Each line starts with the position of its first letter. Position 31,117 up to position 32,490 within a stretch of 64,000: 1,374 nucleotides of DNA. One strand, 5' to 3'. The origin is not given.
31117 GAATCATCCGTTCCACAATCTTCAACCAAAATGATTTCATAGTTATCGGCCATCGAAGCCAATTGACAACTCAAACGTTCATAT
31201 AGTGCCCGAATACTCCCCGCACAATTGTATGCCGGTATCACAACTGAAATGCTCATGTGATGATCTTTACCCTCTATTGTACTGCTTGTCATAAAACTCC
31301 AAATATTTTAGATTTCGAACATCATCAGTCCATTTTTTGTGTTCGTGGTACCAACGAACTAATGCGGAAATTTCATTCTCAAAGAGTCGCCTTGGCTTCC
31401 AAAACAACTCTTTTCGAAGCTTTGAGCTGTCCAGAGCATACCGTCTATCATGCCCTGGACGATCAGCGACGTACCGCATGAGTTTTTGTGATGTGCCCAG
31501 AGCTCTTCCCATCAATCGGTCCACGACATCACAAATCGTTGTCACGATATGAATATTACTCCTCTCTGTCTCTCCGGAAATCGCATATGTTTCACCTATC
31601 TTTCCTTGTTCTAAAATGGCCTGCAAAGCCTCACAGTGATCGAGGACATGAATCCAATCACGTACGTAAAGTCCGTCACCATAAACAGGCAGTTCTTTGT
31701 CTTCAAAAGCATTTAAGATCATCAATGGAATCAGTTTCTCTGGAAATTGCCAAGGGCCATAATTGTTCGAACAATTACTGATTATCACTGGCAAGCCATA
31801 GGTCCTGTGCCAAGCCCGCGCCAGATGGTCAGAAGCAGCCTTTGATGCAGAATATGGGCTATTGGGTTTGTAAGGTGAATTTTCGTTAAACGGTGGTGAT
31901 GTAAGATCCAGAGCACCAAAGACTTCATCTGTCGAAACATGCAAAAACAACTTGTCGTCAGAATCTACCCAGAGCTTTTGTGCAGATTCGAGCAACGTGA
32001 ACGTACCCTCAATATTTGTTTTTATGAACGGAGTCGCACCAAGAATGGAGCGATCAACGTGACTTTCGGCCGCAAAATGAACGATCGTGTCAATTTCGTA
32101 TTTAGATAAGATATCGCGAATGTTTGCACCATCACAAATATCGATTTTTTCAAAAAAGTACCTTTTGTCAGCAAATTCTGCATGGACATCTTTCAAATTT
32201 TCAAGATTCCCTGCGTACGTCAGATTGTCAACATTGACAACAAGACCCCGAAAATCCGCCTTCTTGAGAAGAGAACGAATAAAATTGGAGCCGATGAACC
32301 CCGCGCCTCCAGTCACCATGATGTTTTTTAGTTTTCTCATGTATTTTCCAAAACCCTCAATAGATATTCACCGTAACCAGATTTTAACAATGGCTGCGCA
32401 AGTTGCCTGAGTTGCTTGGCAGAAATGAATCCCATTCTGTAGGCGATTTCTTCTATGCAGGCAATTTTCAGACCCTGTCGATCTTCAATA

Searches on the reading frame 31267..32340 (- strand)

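Call 6: search_protein_families(library=pfam, proteins=[window:31267-32340:-], max_evalue=0.001)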
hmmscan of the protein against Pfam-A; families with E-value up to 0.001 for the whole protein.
window:31267-32340:- (357 aa): 7 families
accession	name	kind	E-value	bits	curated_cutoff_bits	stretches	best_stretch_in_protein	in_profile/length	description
PF16363.11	GDP_Man_Dehyd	-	3.1e-85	287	27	1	8-324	1-329/332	GDP-mannose 4,6 dehydratase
PF01370.27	Epimerase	-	2.2e-62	211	20.9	1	7-254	1-239/240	NAD dependent epimerase/dehydratase family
PF04321.23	RmlD_sub_bind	-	2e-13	50.5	27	1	6-324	2-278/287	RmlD substrate binding domain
PF02719.21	Polysacc_synt_2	-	6.7e-13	48.9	20.2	1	7-139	1-130/293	Polysaccharide biosynthesis protein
PF07993.18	NAD_binding_4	-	3.2e-12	46.6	20.1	1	9-192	1-206/258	Male sterility protein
PF01073.25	3Beta_HSD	-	1.2e-10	41.3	22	1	8-173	1-156/280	3-beta hydroxysteroid dehydrogenase/isomerase family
PF00106.31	adh_short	-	0.00022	21.2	26.6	0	155-181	141-167/195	short chain dehydrogenase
